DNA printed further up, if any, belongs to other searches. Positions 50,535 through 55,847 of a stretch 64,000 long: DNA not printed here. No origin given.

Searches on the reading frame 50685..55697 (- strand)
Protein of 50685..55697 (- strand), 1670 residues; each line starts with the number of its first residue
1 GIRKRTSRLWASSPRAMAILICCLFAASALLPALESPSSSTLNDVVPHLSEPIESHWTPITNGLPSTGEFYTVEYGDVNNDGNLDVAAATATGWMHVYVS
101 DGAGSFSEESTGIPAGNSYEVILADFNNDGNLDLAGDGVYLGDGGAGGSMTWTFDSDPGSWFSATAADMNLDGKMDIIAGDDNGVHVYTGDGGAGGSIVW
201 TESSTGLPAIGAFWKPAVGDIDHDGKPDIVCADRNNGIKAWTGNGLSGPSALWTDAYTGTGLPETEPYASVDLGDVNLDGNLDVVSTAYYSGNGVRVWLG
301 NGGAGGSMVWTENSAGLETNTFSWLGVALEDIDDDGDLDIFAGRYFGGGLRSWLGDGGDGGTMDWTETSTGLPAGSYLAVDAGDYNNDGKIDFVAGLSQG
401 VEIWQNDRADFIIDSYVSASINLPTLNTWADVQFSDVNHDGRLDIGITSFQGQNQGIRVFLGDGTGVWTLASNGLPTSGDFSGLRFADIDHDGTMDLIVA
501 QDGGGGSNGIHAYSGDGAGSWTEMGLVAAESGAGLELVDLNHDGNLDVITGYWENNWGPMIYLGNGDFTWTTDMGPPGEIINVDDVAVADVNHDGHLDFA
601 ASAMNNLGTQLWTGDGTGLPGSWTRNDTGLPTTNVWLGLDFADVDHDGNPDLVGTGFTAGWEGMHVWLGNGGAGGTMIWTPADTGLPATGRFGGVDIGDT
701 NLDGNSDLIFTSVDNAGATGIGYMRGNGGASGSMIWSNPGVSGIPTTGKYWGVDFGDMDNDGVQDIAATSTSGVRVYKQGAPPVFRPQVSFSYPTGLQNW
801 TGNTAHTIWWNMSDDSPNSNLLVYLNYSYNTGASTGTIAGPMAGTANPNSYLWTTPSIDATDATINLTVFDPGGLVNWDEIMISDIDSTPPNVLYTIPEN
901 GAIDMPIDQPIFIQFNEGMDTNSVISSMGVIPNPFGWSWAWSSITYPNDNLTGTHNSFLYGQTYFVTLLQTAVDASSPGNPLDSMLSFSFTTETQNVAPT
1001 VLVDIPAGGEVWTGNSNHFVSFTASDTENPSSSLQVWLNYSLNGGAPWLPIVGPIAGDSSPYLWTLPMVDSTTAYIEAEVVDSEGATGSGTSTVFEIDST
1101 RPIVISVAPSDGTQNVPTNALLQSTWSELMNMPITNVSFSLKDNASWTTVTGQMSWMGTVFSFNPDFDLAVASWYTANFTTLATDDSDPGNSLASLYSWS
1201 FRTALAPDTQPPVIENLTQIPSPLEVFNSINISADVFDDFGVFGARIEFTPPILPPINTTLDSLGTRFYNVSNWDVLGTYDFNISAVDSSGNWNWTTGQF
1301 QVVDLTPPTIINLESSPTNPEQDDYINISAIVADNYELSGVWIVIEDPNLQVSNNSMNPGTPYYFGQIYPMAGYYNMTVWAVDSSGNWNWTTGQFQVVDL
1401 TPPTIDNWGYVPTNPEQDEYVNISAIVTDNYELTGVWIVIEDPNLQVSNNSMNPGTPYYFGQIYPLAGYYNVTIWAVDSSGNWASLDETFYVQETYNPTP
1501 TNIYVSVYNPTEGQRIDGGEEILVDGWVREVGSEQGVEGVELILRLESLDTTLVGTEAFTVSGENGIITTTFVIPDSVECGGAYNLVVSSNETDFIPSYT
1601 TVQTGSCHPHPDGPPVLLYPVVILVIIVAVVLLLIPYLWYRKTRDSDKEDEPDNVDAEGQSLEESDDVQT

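Call 39: search_protein_families(library=pfam, proteins=[window:50685-55697:-], max_evalue=0.001)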
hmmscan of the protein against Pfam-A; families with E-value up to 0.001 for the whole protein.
window:50685-55697:- (1670 aa): 4 families
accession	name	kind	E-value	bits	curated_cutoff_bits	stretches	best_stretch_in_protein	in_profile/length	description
PF13517.12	FG-GAP_3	-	2.2e-57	191.9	26.9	9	168-230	1-60/61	FG-GAP-like repeat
PF13205.12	Big_5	-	2.1e-23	83.5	23.6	2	1098-1203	1-105/105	Bacterial Ig-like domain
PF01839.29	FG-GAP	-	3.5e-18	65.5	22.1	0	214-231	3-20/37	FG-GAP repeat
PF16743.10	PliI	-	0.0009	19.4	27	0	476-507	54-85/123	Periplasmic lysozyme inhibitor of I-type lysozyme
